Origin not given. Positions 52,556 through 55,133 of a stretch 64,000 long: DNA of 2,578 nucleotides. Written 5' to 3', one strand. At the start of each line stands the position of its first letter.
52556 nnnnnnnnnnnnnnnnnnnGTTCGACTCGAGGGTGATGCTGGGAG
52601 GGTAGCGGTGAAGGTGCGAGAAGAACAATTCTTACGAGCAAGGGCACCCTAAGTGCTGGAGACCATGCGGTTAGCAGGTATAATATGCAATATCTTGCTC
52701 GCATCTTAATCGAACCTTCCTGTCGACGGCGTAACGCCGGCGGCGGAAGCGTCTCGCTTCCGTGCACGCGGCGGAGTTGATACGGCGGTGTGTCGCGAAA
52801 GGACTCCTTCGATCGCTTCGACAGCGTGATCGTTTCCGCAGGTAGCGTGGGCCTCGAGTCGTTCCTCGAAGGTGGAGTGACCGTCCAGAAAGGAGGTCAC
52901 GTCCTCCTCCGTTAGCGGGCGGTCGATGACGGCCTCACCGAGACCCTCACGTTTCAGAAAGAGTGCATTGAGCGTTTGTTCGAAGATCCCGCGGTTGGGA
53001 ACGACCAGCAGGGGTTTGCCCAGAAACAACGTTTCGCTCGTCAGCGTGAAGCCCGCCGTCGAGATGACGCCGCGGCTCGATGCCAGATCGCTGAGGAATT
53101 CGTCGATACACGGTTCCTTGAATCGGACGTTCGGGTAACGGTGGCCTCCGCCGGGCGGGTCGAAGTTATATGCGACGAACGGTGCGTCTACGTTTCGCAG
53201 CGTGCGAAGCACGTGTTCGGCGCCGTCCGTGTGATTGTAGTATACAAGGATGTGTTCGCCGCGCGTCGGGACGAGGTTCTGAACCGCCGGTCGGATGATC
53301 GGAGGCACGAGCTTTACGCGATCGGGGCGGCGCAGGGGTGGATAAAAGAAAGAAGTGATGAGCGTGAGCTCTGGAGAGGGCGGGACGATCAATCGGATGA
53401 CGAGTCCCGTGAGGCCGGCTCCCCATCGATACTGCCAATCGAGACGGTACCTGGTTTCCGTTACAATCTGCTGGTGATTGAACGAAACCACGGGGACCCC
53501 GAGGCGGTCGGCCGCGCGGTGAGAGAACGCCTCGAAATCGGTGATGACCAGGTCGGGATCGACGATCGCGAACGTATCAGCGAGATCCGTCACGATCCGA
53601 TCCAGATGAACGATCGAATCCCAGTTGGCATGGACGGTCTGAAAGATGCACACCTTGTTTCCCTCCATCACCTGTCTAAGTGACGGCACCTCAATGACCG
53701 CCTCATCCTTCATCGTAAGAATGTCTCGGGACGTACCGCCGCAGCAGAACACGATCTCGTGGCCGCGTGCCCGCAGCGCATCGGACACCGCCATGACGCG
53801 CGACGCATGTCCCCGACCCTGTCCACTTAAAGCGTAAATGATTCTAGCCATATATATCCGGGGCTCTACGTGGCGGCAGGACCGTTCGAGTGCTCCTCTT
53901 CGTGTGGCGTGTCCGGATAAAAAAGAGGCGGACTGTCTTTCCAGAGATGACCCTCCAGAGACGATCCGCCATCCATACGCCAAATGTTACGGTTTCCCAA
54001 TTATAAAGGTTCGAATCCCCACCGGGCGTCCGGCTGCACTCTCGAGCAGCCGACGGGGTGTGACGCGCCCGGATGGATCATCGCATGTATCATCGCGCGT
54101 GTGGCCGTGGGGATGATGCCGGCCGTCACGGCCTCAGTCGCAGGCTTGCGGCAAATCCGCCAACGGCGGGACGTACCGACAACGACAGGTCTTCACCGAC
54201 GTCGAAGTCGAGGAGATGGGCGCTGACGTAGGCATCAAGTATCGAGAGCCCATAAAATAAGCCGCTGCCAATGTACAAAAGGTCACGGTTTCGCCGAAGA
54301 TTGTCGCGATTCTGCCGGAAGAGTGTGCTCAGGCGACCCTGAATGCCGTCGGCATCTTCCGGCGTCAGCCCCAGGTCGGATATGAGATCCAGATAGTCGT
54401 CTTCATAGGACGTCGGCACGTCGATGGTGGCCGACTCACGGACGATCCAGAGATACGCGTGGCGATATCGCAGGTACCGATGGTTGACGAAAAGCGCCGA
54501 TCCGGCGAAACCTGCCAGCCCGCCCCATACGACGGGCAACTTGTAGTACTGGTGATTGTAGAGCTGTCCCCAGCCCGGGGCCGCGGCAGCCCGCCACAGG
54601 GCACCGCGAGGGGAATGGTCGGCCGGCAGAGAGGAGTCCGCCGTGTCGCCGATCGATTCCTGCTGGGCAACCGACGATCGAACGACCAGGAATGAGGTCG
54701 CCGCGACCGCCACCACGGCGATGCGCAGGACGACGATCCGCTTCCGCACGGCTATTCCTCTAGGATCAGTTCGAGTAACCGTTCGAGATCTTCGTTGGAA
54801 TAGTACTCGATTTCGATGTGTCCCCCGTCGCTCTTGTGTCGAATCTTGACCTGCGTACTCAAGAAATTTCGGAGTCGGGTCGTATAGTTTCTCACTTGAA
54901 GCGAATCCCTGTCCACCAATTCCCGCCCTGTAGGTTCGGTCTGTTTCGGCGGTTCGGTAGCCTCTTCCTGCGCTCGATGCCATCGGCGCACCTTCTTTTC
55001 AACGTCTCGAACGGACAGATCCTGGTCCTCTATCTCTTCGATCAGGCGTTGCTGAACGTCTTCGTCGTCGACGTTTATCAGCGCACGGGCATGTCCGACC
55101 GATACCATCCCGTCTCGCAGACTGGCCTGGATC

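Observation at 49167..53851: Co-oriented GT-B glycosyltransferase / SPT-like alpha-oxoamine synthase / GNAT-fold acyltransferase / duplicated membrane protein: candidate sphingo- or sulfono-lipid cluster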

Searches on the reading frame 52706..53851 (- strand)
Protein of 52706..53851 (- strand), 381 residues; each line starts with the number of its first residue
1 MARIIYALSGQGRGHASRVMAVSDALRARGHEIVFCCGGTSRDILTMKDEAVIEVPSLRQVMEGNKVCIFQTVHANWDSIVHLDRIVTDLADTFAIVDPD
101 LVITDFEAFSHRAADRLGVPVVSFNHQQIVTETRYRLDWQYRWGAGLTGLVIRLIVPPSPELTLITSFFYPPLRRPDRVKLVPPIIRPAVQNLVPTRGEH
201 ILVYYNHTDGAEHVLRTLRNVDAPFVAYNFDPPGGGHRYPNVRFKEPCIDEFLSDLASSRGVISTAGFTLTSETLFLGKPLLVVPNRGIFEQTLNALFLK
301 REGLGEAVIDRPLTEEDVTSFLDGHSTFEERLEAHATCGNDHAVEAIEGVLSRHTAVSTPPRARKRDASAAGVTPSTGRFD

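Call 3: search_protein_families(library=pfam, proteins=[window:52706-53851:-], max_evalue=0.01)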
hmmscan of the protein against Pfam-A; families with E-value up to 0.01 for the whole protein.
window:52706-53851:- (381 aa): 4 families
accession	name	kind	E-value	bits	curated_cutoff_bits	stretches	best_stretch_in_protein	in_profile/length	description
PF13528.12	Glyco_trans_1_3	-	1.1e-68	232.2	25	1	2-322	1-318/322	Glycosyl transferase family 1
PF04101.22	Glyco_tran_28_C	-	5.1e-07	30.3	22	1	249-338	62-153/166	Glycosyltransferase family 28 C-terminal domain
PF13439.12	Glyco_transf_4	-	6.1e-06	26.8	28.5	1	14-143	3-129/170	Glycosyltransferase Family 4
PF13579.12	Glyco_trans_4_4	-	0.00075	20.3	29.7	1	14-145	2-121/158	Glycosyl transferase 4-like domain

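Call 4: search_protein_families(library=ncbifam, proteins=[window:52706-53851:-], max_evalue=0.01)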
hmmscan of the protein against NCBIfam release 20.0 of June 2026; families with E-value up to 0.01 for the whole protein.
window:52706-53851:- (381 aa): 5 families
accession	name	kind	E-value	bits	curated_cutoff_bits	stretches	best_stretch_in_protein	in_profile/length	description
TIGR00661.1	MJ1255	subfamily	1e-44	153.1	195.9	1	3-310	1-299/321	MJ1255/VC2487 family glycosyltransferase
TIGR01426.2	MGT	subfamily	8.4e-06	25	260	0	13-124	6-120/393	macrolide family glycosyltransferase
TIGR01133.1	murG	equivalog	0.00016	20.8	250.25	1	250-332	246-330/353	undecaprenyldiphospho-muramoylpentapeptide beta-N-acetylglucosaminyltransferase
NF009102.0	PRK12446.1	equivalog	0.00046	19.2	339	1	252-335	246-332/352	undecaprenyldiphospho-muramoylpentapeptide beta-N-acetylglucosaminyltransferase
TIGR03590.1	PseG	equivalog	0.0013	18.4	153.55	1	12-82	14-65/280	UDP-2,4-diacetamido-2,4,6-trideoxy-beta-L-altropyranose hydrolase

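Call 62: search_dna_similar(query=window:52706-53851:-, collection=plasmids, mode=protein, max_evalue=0.00001, max_rows=15)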
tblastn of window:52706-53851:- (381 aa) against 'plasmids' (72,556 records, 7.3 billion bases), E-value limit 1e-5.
Records with a match: 4; places in all: 4; records where one place covers at least 80% of the query: 3.
Best place of each record, by identity: <60% 4.
By first word of the organism name: Aeromonas 1; Bacteroides 1; Phocaeicola 1; Fibrella 1.
By predicted mobility (MOB-suite, as given by PLSDB): non-mobilizable 4.
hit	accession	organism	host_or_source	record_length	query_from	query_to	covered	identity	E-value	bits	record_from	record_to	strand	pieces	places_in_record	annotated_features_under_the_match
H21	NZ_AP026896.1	Aeromonas caviae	Microbe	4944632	3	326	85%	31.7%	1e-20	101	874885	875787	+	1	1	none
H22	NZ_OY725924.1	Bacteroides finegoldii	-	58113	3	305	80%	24.1%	9e-11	71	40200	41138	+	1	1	glycosyltransferase family protein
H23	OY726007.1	Phocaeicola massiliensis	-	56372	3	333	87%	21.7%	1e-7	61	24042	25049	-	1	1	record has no annotation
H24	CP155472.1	Fibrella sp. ES10-3-2-2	single cell,soil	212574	3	307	80%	22.4%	3e-7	60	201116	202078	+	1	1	glycosyltransferase family protein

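Call 63: search_solved_structures(query=window:52706-53851:-, max_evalue=1)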
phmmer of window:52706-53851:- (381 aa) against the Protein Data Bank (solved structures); distinct sequences matched with E-value up to 1: 9.
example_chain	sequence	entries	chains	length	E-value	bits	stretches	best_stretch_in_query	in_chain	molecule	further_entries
7vlb_A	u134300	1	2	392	0.00076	21.6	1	13-124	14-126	UDP-glycosyltransferase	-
6kqw_A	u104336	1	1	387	0.0064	18.6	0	13-124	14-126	Uncharacterized UDP-glucosyltransferase YjiC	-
6kqx_A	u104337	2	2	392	0.0066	18.6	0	13-124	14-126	Uncharacterized UDP-glucosyltransferase YjiC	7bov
2iya_A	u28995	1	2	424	0.051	15.6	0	230-317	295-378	OLEANDOMYCIN GLYCOSYLTRANSFERASE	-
7xx4_A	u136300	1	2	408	0.12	14.4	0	85-127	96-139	Oleandomycin glycosyltransferase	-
2iyf_A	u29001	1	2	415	0.24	13.4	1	12-127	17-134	OLEANDOMYCIN GLYCOSYLTRANSFERASE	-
4m83_A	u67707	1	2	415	0.25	13.4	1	12-127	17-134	Oleandomycin glycosyltransferase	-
4m60_A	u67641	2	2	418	0.25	13.4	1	12-127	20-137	Oleandomycin glycosyltransferase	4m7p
5if6_A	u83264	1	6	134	0.35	12.9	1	44-103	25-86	OHP9_1c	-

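Call 80: find_homologous_proteins(query=window:52706-53851:-)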
Query window:52706-53851:- (381 aa): 569 proteins with E <= 0.001 among 7154 candidates; the best 120 are listed.
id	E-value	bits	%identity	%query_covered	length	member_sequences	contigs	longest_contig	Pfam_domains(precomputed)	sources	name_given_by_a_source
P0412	7.2e-257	869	100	100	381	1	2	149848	PF13528.13,PF04101.23,PF13439.13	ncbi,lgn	ncbi:MAG: glycosyltransferase family protein [Rhodothermales bacterium]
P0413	2.4e-184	631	74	99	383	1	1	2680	PF13528.13,PF04101.23,PF13579.13,PF13439.13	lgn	-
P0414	1.1e-183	628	75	100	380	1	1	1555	PF13528.13,PF04101.23,PF13579.13,PF13439.13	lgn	-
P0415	6.6e-178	609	72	100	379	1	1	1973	PF13528.13,PF04101.23,PF13439.13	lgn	-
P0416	6.8e-176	603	71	100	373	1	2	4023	PF13528.13,PF04101.23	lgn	-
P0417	4.2e-173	594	70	100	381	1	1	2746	PF13528.13,PF04101.23,PF13439.13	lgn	-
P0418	3.7e-166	571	67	100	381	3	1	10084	PF13528.13,PF04101.23,PF13579.13,PF13439.13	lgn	-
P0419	5.7e-166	570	67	100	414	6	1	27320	PF13528.13,PF04101.23,PF13579.13,PF13439.13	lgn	-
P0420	8.9e-165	566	69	97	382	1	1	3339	PF13528.13,PF04101.23,PF13439.13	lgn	-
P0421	4.9e-164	564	72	93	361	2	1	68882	PF13528.13,PF04101.23,PF13439.13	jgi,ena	jgi:uncharacterized protein (TIGR00661 family)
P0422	7.4e-162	557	70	94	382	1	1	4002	PF13528.13,PF04101.23,PF13579.13,PF13439.13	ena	-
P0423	7.2e-161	553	69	93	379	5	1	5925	PF13528.13,PF04101.23,PF13439.13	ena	-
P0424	1.0e-160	553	68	95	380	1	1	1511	PF13528.13,PF04101.23,PF13439.13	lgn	-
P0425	6.4e-160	550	67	97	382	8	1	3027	PF13528.13,PF13579.13,PF13439.13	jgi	-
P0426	1.4e-158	546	68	97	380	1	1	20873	PF13528.13,PF04101.23,PF13439.13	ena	-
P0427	1.7e-158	546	65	97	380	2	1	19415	PF13528.13,PF04101.23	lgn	-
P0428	5.1e-158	544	66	100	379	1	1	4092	PF13528.13,PF04101.23,PF13439.13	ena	-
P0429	6.1e-158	544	69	93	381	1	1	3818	PF13528.13,PF04101.23,PF13579.13,PF13439.13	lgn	-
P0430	9.3e-158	543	67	99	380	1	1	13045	PF13528.13,PF04101.23,PF13439.13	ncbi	-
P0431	4.8e-157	541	66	97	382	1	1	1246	PF13528.13,PF04101.23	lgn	-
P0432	1.1e-156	540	64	100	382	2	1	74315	PF13528.13,PF04101.23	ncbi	-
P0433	2.2e-156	539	68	93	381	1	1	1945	PF13528.13,PF04101.23,PF13579.13,PF13439.13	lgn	-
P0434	2.7e-156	538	66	97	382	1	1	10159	PF13528.13,PF04101.23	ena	-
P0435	1.4e-155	536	67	94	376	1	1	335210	PF13528.13,PF04101.23,PF13439.13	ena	-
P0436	1.6e-155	536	66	97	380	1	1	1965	PF13528.13,PF04101.23,PF13439.13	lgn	-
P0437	6.6e-155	534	68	92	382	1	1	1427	PF13528.13,PF13579.13,PF13439.13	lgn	-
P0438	3.6e-153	528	67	94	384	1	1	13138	PF13528.13,PF04101.23,PF13439.13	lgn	-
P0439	1.4e-150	519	66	93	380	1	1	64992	PF13528.13,PF04101.23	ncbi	-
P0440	1.8e-148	513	69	87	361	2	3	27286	PF13528.13,PF04101.23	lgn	-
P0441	2.0e-148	512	69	87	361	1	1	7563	PF13528.13,PF04101.23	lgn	-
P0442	7.2e-147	507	64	98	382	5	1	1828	PF13528.13,PF13579.13,PF13439.13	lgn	-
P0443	5.8e-146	504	64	93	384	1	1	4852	PF13528.13,PF04101.23,PF13579.13,PF13439.13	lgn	-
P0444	6.2e-146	504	64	93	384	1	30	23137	PF13528.13,PF04101.23,PF13439.13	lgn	-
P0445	1.1e-145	503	62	97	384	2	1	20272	PF13528.13,PF04101.23,PF13579.13,PF13439.13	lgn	-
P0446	4.9e-145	501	64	93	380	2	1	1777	PF13528.13,PF04101.23,PF13579.13,PF13439.13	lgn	-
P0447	3.5e-144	498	62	96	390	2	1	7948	PF13528.13,PF13439.13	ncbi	-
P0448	2.9e-143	495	61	98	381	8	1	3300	PF13528.13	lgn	-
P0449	3.5e-143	495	63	93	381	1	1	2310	PF13528.13,PF13439.13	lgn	-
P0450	7.1e-143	494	64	94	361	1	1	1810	PF13528.13,PF04101.23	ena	-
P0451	7.4e-143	494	63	93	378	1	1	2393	PF13528.13,PF04101.23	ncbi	-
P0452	1.2e-142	493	61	100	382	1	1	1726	PF13528.13,PF04101.23,PF13579.13,PF13439.13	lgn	-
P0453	2.5e-142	492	62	97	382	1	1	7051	PF13528.13,PF04101.23,PF13439.13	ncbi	-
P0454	2.1e-141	489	63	93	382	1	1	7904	PF13528.13,PF04101.23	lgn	-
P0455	1.6e-140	486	63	92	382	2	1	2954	PF13528.13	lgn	-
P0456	1.7e-140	486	61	95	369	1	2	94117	PF13528.13,PF04101.23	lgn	-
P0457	8.2e-140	484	63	93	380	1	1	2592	PF13528.13,PF04101.23,PF13579.13,PF13439.13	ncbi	-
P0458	2.2e-139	483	63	94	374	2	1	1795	PF13528.13,PF04101.23,PF13439.13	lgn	-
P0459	3.3e-139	482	61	94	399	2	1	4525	PF13528.13,PF04101.23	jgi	-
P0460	5.4e-139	481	62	92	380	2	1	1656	PF13528.13,PF04101.23,PF13439.13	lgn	-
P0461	1.7e-138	480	63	92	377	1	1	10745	PF13528.13,PF04101.23,PF13439.13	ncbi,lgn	-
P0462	7.0e-138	478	60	98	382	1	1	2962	PF13528.13,PF04101.23,PF13439.13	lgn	-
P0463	1.5e-137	477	61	94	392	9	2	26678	PF13528.13,PF04101.23,PF13579.13,PF13439.13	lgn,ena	-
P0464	5.5e-137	475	61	93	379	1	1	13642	PF13528.13,PF04101.23,PF13579.13,PF13439.13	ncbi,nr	ncbi:MAG: glycosyltransferase family protein [Rhodothermales bacterium]|nr:glycosyltransferase famil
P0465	1.6e-136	473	61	93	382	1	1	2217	PF13528.13,PF04101.23,PF13439.13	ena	-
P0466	3.3e-136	472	61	93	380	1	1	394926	PF13528.13,PF04101.23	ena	-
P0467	6.7e-136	471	62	92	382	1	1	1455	PF13528.13,PF04101.23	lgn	-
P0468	1.5e-135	470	60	93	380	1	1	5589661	PF13528.13,PF04101.23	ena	-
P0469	4.5e-135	468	59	93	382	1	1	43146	PF13528.13,PF04101.23,PF13439.13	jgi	jgi:uncharacterized protein (TIGR00661 family)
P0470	8.1e-135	468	60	95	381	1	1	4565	PF13528.13,PF04101.23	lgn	-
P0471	1.2e-134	467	60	92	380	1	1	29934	PF13528.13,PF04101.23,PF13579.13,PF13439.13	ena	-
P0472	1.2e-134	467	59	94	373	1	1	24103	PF13528.13,PF04101.23,PF13579.13,PF13439.13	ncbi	ncbi:MAG: glycosyltransferase family protein [Rhodothermales bacterium]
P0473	1.7e-134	467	61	92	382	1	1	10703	PF13528.13,PF04101.23,PF13439.13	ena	-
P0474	1.8e-134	466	58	98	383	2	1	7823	PF13528.13,PF04101.23,PF13579.13,PF13439.13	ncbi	ncbi:MAG TPA: glycosyltransferase family protein [Rhodothermales bacterium]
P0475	3.1e-134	466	59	92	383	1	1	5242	PF13528.13,PF04101.23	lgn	-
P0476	6.6e-134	465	61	93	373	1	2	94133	PF13528.13,PF04101.23,PF13579.13,PF13439.13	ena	-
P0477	1.4e-133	464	59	95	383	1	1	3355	PF13528.13,PF04101.23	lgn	-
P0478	3.1e-133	462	59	96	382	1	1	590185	PF13528.13,PF04101.23,PF13439.13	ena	-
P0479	4.9e-133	462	60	95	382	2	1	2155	PF13528.13,PF04101.23,PF13579.13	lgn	-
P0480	5.8e-133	461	60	94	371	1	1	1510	PF13528.13,PF04101.23,PF13579.13,PF13439.13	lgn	-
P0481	6.6e-133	461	61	93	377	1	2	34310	PF13528.13,PF04101.23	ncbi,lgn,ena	-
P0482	8.0e-133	461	57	99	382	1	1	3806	PF13528.13,PF04101.23,PF13579.13,PF13439.13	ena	-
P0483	9.0e-133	461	60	92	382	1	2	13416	PF13528.13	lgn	-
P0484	9.9e-133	461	60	92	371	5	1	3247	PF13528.13,PF04101.23,PF13579.13,PF13439.13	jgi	jgi:uncharacterized protein (TIGR00661 family)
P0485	1.9e-132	460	59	93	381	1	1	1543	PF13528.13,PF04101.23,PF13579.13,PF13439.13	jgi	jgi:uncharacterized protein (TIGR00661 family)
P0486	2.2e-132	460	58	99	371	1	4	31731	PF13528.13,PF04101.23,PF13579.13,PF13439.13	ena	-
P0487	2.2e-132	460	60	93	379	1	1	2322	PF13528.13,PF04101.23,PF13579.13,PF13439.13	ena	-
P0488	2.8e-132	459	59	93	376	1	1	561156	PF13528.13,PF13579.13,PF13439.13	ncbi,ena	-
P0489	3.2e-132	459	60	93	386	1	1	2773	PF13528.13,PF04101.23,PF13579.13,PF13439.13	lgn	-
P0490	6.6e-132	458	61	93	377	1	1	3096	PF13528.13,PF04101.23,PF13579.13,PF13439.13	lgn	-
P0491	1.1e-131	457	58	95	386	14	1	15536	PF13528.13,PF04101.23,PF13439.13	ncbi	-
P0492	1.2e-131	457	58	93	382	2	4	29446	PF13528.13,PF04101.23,PF13439.13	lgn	-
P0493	1.4e-131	457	58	95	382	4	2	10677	PF13528.13,PF04101.23,PF13579.13,PF13439.13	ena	-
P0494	2.7e-131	456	59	93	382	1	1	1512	PF13528.13,PF13439.13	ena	-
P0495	5.8e-131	455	59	94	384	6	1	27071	PF13528.13,PF13579.13,PF13439.13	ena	-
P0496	6.5e-131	455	59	94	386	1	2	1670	PF13528.13,PF04101.23,PF13579.13,PF13439.13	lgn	-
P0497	1.1e-130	454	60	95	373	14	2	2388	PF13528.13,PF04101.23,PF13579.13,PF13439.13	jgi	-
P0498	1.3e-130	454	57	92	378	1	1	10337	PF13528.13,PF04101.23,PF13579.13,PF13439.13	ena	-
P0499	1.3e-130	454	60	93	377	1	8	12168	PF13528.13,PF04101.23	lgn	-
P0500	1.8e-130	453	59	95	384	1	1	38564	PF13528.13,PF04101.23,PF13439.13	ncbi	-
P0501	2.1e-130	453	58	99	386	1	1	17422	PF13528.13,PF04101.23,PF13439.13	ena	-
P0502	2.6e-130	453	57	99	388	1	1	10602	PF13528.13,PF04101.23,PF13439.13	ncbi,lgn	-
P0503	3.6e-130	452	60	92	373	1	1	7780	PF13528.13,PF04101.23,PF13439.13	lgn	-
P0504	5.4e-130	452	60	95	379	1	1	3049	PF13528.13,PF04101.23,PF13579.13,PF13439.13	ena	-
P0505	7.7e-130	451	56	98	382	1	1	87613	PF13528.13,PF04101.23,PF13579.13,PF13439.13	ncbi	-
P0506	7.9e-130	451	60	93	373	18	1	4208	PF13528.13,PF04101.23,PF13579.13,PF13439.13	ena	-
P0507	8.4e-130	451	59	93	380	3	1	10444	PF13528.13,PF04101.23,PF13439.13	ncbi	ncbi:MAG: glycosyltransferase family protein [Rhodothermales bacterium]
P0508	1.0e-129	451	62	92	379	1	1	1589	PF13528.13,PF04101.23,PF13439.13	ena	-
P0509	1.8e-129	450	60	93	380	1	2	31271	PF13528.13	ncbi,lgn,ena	-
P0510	3.5e-129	449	57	96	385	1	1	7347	PF13528.13,PF04101.23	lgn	-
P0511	4.1e-129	449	59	95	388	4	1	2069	PF13528.13,PF13439.13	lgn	-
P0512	5.2e-129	448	59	92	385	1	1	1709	PF13528.13,PF04101.23,PF13579.13,PF13439.13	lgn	-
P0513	5.5e-129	448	59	94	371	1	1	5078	PF13528.13,PF13439.13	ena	-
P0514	9.6e-129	448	59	94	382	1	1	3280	PF13528.13,PF04101.23,PF13579.13,PF13439.13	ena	-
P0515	9.6e-129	448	61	87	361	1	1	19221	PF13528.13,PF04101.23,PF13579.13,PF13439.13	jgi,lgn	jgi:uncharacterized protein (TIGR00661 family)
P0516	1.3e-128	447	59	92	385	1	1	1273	PF13528.13,PF13579.13,PF13439.13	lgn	-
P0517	1.6e-128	447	60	93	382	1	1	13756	PF13528.13,PF04101.23,PF13579.13,PF13439.13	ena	-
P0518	8.5e-128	444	57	94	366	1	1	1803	PF13528.13,PF04101.23,PF13439.13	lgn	-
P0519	8.8e-128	444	58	94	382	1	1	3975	PF13528.13,PF04101.23,PF13579.13,PF13439.13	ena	-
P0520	4.8e-127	442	59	92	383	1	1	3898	PF13528.13,PF04101.23,PF13579.13,PF13439.13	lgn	-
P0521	1.7e-126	440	56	98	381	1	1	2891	PF13528.13,PF04101.23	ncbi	-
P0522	7.0e-126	438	59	92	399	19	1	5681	PF13528.13,PF13439.13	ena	-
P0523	9.0e-126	438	56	97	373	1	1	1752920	PF13528.13,PF04101.23,PF13579.13,PF13439.13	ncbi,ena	-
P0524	2.2e-125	437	59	93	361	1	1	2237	PF13528.13,PF04101.23,PF13579.13,PF13439.13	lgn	-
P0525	3.7e-125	436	60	90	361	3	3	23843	PF13528.13,PF04101.23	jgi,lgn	jgi:uncharacterized protein (TIGR00661 family)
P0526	7.3e-125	435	60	90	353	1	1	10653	PF13528.13,PF04101.23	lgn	-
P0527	2.2e-124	433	56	93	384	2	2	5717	PF13528.13,PF04101.23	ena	-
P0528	2.9e-124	433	56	98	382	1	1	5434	PF13528.13,PF04101.23,PF13439.13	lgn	-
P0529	4.5e-124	432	56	95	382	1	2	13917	PF13528.13,PF04101.23,PF13579.13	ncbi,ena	-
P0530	4.5e-124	432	54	99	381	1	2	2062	PF13528.13,PF04101.23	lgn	-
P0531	8.1e-124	431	57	92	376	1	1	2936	PF13528.13,PF04101.23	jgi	-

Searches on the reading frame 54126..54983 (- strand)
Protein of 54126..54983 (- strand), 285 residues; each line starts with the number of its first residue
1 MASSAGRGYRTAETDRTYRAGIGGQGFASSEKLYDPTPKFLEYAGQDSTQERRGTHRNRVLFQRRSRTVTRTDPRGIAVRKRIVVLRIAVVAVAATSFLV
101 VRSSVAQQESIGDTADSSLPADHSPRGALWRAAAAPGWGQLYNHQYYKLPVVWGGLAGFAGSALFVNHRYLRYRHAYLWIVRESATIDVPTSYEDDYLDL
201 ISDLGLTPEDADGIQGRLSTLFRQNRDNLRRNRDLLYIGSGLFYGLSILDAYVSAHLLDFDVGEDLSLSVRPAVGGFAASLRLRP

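Call 3: search_protein_families(library=pfam, proteins=[window:54126-54983:-], max_evalue=0.01)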
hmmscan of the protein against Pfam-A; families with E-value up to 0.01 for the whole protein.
window:54126-54983:- (285 aa): 1 family
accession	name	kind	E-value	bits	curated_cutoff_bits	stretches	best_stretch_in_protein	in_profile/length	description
PF18935.5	DUF5683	-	6.8e-38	130.5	26.7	1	123-274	3-132/151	Family of unknown function (DUF5683)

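Call 4: search_protein_families(library=ncbifam, proteins=[window:54126-54983:-], max_evalue=0.01)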
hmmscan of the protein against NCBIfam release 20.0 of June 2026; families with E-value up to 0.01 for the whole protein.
window:54126-54983:- (285 aa): 1 family
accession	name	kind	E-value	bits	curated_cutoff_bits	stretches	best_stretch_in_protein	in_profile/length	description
NF047756.1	LIC11435_fam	equivalog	0.002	17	380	1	102-155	163-225/360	LIC11435 family protein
